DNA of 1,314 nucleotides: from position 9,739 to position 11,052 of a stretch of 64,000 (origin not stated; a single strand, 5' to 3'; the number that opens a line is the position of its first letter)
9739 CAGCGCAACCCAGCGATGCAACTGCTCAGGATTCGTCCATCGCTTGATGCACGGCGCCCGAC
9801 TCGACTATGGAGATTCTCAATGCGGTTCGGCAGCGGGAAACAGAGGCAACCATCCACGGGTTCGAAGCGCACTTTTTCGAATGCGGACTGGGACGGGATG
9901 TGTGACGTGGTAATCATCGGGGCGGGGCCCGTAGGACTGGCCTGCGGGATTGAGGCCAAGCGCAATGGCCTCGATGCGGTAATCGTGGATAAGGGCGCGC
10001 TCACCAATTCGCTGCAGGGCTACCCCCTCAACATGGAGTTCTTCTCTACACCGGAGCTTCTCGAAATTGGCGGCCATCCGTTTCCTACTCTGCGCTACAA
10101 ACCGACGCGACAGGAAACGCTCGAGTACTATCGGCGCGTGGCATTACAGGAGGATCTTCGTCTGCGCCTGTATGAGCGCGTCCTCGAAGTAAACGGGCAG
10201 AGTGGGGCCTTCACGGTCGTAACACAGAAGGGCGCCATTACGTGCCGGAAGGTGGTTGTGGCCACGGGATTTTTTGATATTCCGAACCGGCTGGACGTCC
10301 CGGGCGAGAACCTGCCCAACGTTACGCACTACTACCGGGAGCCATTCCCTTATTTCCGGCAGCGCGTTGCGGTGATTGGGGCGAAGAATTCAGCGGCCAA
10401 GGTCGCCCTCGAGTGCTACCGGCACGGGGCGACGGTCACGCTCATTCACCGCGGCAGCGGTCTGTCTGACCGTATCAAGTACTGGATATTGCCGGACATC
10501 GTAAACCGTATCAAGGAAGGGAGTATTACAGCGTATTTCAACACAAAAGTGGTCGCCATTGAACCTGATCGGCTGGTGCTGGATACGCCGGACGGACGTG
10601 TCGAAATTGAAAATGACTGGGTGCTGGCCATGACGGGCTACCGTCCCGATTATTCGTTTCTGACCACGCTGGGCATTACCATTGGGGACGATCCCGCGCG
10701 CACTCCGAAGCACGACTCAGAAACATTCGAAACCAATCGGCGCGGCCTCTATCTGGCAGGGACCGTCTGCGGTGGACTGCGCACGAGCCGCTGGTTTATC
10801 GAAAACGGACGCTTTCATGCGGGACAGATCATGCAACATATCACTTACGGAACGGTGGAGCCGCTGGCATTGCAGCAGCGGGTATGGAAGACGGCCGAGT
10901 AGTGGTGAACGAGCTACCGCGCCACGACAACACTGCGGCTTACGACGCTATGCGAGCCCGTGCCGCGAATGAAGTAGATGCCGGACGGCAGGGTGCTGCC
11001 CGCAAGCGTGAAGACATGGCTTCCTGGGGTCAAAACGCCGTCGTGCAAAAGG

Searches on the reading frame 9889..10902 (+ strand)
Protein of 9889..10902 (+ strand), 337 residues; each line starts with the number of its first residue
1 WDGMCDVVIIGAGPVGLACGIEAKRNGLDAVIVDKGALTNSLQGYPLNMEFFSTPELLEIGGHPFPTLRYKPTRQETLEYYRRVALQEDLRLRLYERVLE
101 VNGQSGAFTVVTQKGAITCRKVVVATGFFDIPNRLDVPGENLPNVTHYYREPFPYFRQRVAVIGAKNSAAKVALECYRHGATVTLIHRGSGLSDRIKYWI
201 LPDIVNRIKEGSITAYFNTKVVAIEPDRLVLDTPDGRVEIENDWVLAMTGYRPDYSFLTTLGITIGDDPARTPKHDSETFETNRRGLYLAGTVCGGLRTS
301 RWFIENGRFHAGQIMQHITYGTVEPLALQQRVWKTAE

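Call 8: search_protein_families(library=pfam, proteins=[window:9889-10902:+], max_evalue=0.01)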
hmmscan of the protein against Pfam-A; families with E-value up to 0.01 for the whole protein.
window:9889-10902:+ (337 aa): 13 families
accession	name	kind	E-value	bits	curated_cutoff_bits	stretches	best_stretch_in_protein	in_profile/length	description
PF13738.12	Pyr_redox_3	-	3.7e-80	269.8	30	1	8-291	1-305/305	Pyridine nucleotide-disulphide oxidoreductase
PF07992.20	Pyr_redox_2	-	8.3e-26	91.5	26.1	1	6-297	2-281/291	Pyridine nucleotide-disulphide oxidoreductase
PF03486.20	HI0933_like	-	3e-09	37.1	50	1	6-36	2-32/244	HI0933-like protein Rossmann domain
PF01266.30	DAO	-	4.8e-09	36.6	27.9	1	6-36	1-31/353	FAD dependent oxidoreductase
PF00070.33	Pyr_redox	-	6.7e-07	30.2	22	1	159-226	1-68/82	Pyridine nucleotide-disulphide oxidoreductase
PF13434.12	Lys_Orn_oxgnase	-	2.1e-06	27.6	21.3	1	70-186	90-219/339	L-lysine 6-monooxygenase/L-ornithine 5-monooxygenase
PF00890.30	FAD_binding_2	-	1.4e-05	25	20.4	1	6-40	1-35/414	FAD binding domain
PF12831.13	FAD_oxidored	-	3.1e-05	23.9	27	1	6-36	1-31/416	FAD dependent oxidoreductase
PF01494.25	FAD_binding_3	-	4.8e-05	23.2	22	1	5-37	2-34/349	FAD binding domain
PF13450.12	NAD_binding_8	-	8.3e-05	23.2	21.9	1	9-37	1-29/68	NAD(P)-binding Rossmann-like domain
PF05834.18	Lycopene_cycl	-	0.00096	18.8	23.4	1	6-130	1-143/380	Lycopene cyclase protein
PF00743.25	FMO-like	-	0.0052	15.7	22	0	105-195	121-222/532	Flavin-binding monooxygenase-like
PF01134.28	GIDA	-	0.0054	16.3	22.1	0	6-33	1-28/391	Glucose inhibited division protein A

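Call 9: find_related_loci(query=window:9889-10902:+, collection=genome_contigs, flank=6000)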
Query window:9889-10902:+ (337 aa) in genome_contigs; peptide patterns used: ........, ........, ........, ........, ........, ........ (x = any residue, [..] = any of these).
329 stretches matched a pattern; 263 encode a relative of the query (tblastn E <= 1e-3); the best 80 are kept; 80 distinct loci.
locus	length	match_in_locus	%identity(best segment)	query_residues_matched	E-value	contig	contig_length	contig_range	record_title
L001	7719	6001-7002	77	4-337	7e-174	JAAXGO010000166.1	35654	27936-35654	MAG: Rhodothermales bacterium isolate Plut_88865 filtered_Plut_88865_genomic_contig_122597, whole genome shotgun sequenc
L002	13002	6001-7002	75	4-337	1e-168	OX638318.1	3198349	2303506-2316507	MAG: Rhodothermales bacterium isolate 55cba9af-49f2-4dbc-822e-66a085d3a702 genome assembly, chromosome: 1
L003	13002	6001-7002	74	4-337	2e-165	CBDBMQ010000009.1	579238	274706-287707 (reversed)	MAG: Rhodothermales bacterium isolate 2f1e6004-1539-424d-a2a3-fdea80cd2d68 genome assembly, contig: contig_9, whole geno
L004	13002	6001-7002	72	4-337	1e-164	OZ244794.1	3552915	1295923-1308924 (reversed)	MAG: Rhodothermales bacterium isolate 0164749d-39c0-4bbf-b47e-bcd39ac97e09 genome assembly, chromosome: 1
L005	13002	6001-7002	74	4-337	1e-164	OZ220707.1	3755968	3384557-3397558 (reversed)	MAG: Rhodothermales bacterium isolate 73463979-71cf-475a-bf3e-fc0c682d52d1 genome assembly, chromosome: 1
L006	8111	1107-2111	72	4-337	7e-164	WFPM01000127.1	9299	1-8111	MAG: Rhodothermus sp. isolate S012_61 k151_275961, whole genome shotgun sequence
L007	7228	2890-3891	73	4-337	2e-163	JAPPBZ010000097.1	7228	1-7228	MAG: Bacteroidetes bacterium isolate IRC3_bin_23 NODE_3788_length_7228_cov_5.30475, whole genome shotgun sequence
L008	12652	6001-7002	71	4-337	5e-163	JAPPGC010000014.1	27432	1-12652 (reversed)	MAG: Bacteroidota bacterium isolate RHO1_bin_46 NODE_3041_length_27432_cov_48.182927, whole genome shotgun sequence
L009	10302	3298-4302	71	3-337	2e-162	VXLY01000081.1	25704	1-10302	MAG: Rhodothermaceae bacterium isolate SB0661_bin_24 NODE_1718_length_25704_cov_103.138953, whole genome shotgun sequenc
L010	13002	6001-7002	71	4-337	2e-162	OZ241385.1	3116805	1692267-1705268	MAG: Rhodothermales bacterium isolate ca287509-31ff-4378-acd2-cec91d6888d7 genome assembly, chromosome: 1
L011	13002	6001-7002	71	4-337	5e-162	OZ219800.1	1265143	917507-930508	MAG: Rhodothermales bacterium isolate da3e7c24-c5f3-4507-9669-19e8aa5a93cb genome assembly, chromosome: 2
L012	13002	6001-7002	73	4-337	1e-161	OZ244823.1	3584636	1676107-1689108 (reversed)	MAG: Rhodothermales bacterium isolate 9ce07578-5119-4228-8939-1a3e4132b483 genome assembly, chromosome: 1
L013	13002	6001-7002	72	4-337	1e-161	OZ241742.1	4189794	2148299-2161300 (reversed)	MAG: Rhodothermales bacterium isolate 6e813d85-8f61-4035-a4a2-b9e8d494f84d genome assembly, chromosome: 1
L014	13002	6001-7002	72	4-337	2e-161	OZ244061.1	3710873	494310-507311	MAG: Rhodothermales bacterium isolate 21fda42b-fcae-4b59-93a0-87e05944a696 genome assembly, chromosome: 1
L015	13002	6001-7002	71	4-337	1e-160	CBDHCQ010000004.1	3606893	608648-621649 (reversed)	MAG: Rhodothermales bacterium isolate a78d7103-d565-49dc-a697-2eced85924e6 genome assembly, contig: contig_4, whole geno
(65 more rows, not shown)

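Call 17: find_homologous_proteins(query=window:9889-10902:+, max_evalue=1e-100)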
Query window:9889-10902:+ (337 aa): 5264 proteins with E <= 1e-100 among 8000 candidates; the best 120 are listed.
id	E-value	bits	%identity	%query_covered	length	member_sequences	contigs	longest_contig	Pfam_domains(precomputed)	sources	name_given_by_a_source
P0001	7.2e-212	721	94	99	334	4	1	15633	PF01266.31,PF13434.13,PF00890.31,PF07992.21,PF00070.34,PF13738.13,PF03486.21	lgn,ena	-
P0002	6.4e-179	612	79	99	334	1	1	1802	PF01266.31,PF13434.13,PF07992.21,PF00070.34,PF13738.13,PF03486.21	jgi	-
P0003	5.4e-178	609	78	99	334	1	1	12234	PF01266.31,PF13434.13,PF13450.13,PF00890.31,PF07992.21,PF00070.34,PF13738.13,PF03486.21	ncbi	-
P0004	1.0e-177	608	78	99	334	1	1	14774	PF01266.31,PF13434.13,PF13450.13,PF00890.31,PF07992.21,PF00070.34,PF13738.13,PF03486.21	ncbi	-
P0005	1.5e-177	608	78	99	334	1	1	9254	PF01266.31,PF13434.13,PF13450.13,PF00890.31,PF07992.21,PF00070.34,PF13738.13,PF03486.21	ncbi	-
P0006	2.0e-177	607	78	99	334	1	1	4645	PF01266.31,PF13434.13,PF13450.13,PF00890.31,PF07992.21,PF00070.34,PF13738.13,PF03486.21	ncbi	-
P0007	1.0e-176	605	77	99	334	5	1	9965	PF01266.31,PF13434.13,PF13450.13,PF00890.31,PF07992.21,PF00070.34,PF13738.13,PF03486.21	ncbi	-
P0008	1.4e-176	605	77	99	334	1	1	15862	PF01266.31,PF13434.13,PF13450.13,PF00890.31,PF07992.21,PF00070.34,PF13738.13,PF03486.21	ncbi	-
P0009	2.8e-175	600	78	99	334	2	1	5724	PF01266.31,PF13434.13,PF00890.31,PF07992.21,PF00070.34,PF13738.13,PF03486.21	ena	-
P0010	8.6e-175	599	77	99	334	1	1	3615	PF01266.31,PF13434.13,PF00890.31,PF07992.21,PF00070.34,PF13738.13,PF03486.21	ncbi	-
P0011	1.1e-172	592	75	99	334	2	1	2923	PF01266.31,PF13434.13,PF07992.21,PF00070.34,PF13738.13,PF03486.21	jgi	jgi:thioredoxin reductase (NADPH)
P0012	2.3e-172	591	76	99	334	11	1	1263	PF01266.31,PF13434.13,PF00890.31,PF07992.21,PF00070.34,PF13738.13,PF03486.21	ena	-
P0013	3.8e-171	587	76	99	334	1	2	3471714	PF01266.31,PF07992.21,PF00070.34,PF13738.13,PF03486.21,PF12831.14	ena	-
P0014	8.4e-171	586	75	99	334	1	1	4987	PF01266.31,PF13434.13,PF13450.13,PF00890.31,PF07992.21,PF00070.34,PF13738.13,PF03486.21,PF12831.14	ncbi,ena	-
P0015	6.8e-170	583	77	99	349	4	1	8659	PF01266.31,PF13434.13,PF00890.31,PF07992.21,PF00070.34,PF13738.13,PF03486.21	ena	-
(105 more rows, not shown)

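Call 18: find_encoding_contigs(protein=P0001, flank=10000, max_places=6)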
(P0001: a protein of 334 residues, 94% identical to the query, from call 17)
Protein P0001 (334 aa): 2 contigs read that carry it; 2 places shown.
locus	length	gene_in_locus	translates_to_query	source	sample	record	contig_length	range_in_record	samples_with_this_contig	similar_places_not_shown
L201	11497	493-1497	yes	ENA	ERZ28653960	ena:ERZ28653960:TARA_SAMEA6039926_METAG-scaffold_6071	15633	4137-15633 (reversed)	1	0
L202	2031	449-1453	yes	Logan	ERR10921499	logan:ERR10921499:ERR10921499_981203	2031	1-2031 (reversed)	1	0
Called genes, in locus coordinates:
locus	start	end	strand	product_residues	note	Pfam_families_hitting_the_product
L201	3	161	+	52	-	?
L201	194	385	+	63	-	-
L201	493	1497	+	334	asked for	PF00070:Pyr_redox (faint), PF00890:FAD_binding_2 (weak), PF01266:DAO (faint), PF03486:HI0933_like (faint), PF07992:Pyr_redox_2, PF13434:Lys_Orn_oxgnase (faint), PF13738:Pyr_redox_3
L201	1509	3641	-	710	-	PF18962:Por_Secre_tail (faint)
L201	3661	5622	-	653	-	PF14522:Cytochrome_C7 (faint), PF09699:Paired_CXXCH_1 (faint), PF13435:Cytochrome_C554 (faint), PF22113:Mtrc-MtrF_II-IV_dom (faint), PF13431:TPR_17 (faint), PF14559:TPR_19, PF13371:TPR_9 (weak), PF14559:TPR_19 (weak), +6 more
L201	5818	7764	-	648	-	PF13432:TPR_16 (weak), PF13414:TPR_11 (weak), PF00515:TPR_1, PF07719:TPR_2 (weak), PF13432:TPR_16, PF13371:TPR_9, PF14559:TPR_19 (weak), PF13424:TPR_12, +9 more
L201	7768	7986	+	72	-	-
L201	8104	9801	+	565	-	PF01019:G_glu_transpept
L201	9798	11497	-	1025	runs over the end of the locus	PF02012:BNR (faint), PF15902:Sortilin-Vps10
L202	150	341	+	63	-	-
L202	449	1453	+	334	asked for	PF00070:Pyr_redox (faint), PF00890:FAD_binding_2 (weak), PF01266:DAO (faint), PF03486:HI0933_like (faint), PF07992:Pyr_redox_2, PF13434:Lys_Orn_oxgnase (faint), PF13738:Pyr_redox_3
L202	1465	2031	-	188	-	?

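Call 52: find_encoding_contigs(protein=P0002, flank=3000, max_places=2)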
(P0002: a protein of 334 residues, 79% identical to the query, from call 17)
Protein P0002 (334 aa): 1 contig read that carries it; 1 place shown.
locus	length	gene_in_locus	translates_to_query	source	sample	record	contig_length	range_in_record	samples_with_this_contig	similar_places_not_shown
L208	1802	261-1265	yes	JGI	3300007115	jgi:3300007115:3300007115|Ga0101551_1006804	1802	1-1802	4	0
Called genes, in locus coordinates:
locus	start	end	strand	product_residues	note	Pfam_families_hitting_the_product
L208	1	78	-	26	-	?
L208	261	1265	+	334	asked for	PF00070:Pyr_redox (faint), PF01266:DAO (faint), PF03486:HI0933_like (faint), PF07992:Pyr_redox_2, PF13434:Lys_Orn_oxgnase (faint), PF13738:Pyr_redox_3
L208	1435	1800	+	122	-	?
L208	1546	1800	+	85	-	?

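Call 53: find_encoding_contigs(protein=P0009, flank=3000, max_places=2)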
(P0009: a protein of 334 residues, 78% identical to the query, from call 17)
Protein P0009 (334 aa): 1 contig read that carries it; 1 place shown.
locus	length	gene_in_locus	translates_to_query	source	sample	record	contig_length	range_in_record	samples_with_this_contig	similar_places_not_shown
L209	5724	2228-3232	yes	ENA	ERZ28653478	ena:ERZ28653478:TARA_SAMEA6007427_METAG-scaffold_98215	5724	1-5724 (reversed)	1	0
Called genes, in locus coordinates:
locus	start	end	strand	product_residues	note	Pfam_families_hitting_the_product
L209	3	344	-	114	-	?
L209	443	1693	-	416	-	PF03576:Peptidase_S58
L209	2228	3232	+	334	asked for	PF00070:Pyr_redox (faint), PF00890:FAD_binding_2 (weak), PF01266:DAO (faint), PF03486:HI0933_like (faint), PF07992:Pyr_redox_2, PF13738:Pyr_redox_3, PF13434:Lys_Orn_oxgnase (weak)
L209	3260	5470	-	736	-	PF04151:PPC (faint), PF18962:Por_Secre_tail (faint)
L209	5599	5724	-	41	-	?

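Call 54: find_encoding_contigs(protein=P0013, flank=3000, max_places=2)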
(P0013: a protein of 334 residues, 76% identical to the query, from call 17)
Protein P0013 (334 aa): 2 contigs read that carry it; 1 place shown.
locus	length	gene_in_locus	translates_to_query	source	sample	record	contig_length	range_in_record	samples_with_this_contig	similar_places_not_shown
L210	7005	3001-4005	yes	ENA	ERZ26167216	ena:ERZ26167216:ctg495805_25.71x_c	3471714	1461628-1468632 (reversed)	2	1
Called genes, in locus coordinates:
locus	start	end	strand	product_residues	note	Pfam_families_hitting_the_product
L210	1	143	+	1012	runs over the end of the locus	PF04851:ResIII, PF19778:RE_endonuc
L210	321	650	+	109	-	-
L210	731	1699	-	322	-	PF03576:Peptidase_S58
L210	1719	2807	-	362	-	PF03576:Peptidase_S58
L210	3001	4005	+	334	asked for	PF00070:Pyr_redox (faint), PF01266:DAO (faint), PF03486:HI0933_like (faint), PF07992:Pyr_redox_2, PF12831:FAD_oxidored (faint), PF13738:Pyr_redox_3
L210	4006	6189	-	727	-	PF18962:Por_Secre_tail (weak)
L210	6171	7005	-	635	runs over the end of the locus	PF14522:Cytochrome_C7 (faint), PF09699:Paired_CXXCH_1 (faint), PF13374:TPR_10 (faint), PF13414:TPR_11 (faint), PF13428:TPR_14 (faint), PF07719:TPR_2 (faint), PF13432:TPR_16, PF14559:TPR_19, +6 more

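Call 55: find_encoding_contigs(protein=P0015, flank=3000, max_places=2)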
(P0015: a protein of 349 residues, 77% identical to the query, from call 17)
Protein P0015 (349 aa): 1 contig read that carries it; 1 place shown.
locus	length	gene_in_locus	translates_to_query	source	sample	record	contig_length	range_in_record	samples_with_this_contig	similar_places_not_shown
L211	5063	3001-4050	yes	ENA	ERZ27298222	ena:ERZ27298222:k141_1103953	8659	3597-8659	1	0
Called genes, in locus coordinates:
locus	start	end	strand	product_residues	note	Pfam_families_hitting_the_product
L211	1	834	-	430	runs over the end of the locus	PF00202:Aminotran_3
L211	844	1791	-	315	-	PF03576:Peptidase_S58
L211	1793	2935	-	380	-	PF03576:Peptidase_S58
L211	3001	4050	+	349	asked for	PF00070:Pyr_redox (faint), PF00890:FAD_binding_2 (weak), PF01266:DAO (faint), PF03486:HI0933_like (faint), PF07992:Pyr_redox_2, PF13738:Pyr_redox_3, PF13434:Lys_Orn_oxgnase (weak)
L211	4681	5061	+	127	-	?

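Call 60: search_protein_families(library=ncbifam, proteins=[window:9889-10902:+], max_evalue=0.00001)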
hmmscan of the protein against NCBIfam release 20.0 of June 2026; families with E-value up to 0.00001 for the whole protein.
window:9889-10902:+ (337 aa): 31 families (the best 25 are shown)
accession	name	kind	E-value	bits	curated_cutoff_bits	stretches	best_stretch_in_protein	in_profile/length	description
TIGR04018.1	Bthiol_YpdA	hypoth_equivalog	1.1e-138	461.4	339.9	1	6-319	1-314/316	YpdA family putative bacillithiol disulfide reductase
NF040505.1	ArsO_flavin_mono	equivalog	2.6e-21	76.4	425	1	5-183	1-186/346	ArsO family NAD(P)H-dependent flavin-containing monooxygenase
TIGR01292.1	TRX_reduct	equivalog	9.7e-16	57.4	343.45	1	6-295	2-276/300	thioredoxin-disulfide reductase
TIGR04046.1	MSMEG_0569_nitr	hypoth_equivalog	2.1e-11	43.4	498.35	1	6-186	2-190/400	MSMEG_0569 family flavin-dependent oxidoreductase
TIGR03385.1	CoA_CoA_reduc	equivalog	3.1e-11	42.7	578.8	1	158-293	150-282/439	CoA-disulfide reductase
TIGR02053.1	MerA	equivalog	9.5e-11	41.3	454.45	1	115-312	125-326/465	mercury(II) reductase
TIGR01350.1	lipoamide_DH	equivalog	3.5e-10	39.2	408.8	0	111-316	122-331/461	dihydrolipoyl dehydrogenase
TIGR03315.1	Se_ygfK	equivalog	3.4e-09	34.7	835.3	0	236-315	759-836/1012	putative selenate reductase subunit YgfK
TIGR01372.1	soxA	subfamily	8.3e-09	33.8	1164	1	4-254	168-423/996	sarcosine oxidase subunit alpha family protein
NF004939.0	PRK06292.1-1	equivalog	3.8e-08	32.4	435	0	111-293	127-312/476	dihydrolipoyl dehydrogenase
NF045599.1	bili_reduct_long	exception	5e-08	31.6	750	1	116-258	463-606/641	bilirubin reductase, long form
NF006002.0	PRK08132.1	subfamily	5.5e-08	31.6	416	0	6-36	27-57/552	FAD-dependent oxidoreductase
NF046103.1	NOXase_Strep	equivalog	1e-07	31.4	600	0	158-256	148-247/442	H2O-forming NADH oxidase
TIGR03143.1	AhpF_homolog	hypoth_equivalog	1.3e-07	30.6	687.65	1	4-193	4-179/555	putative alkyl hydroperoxide reductase F subunit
NF007123.0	PRK09564.1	equivalog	1.4e-07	30.6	458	0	158-266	150-259/444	CoA-disulfide reductase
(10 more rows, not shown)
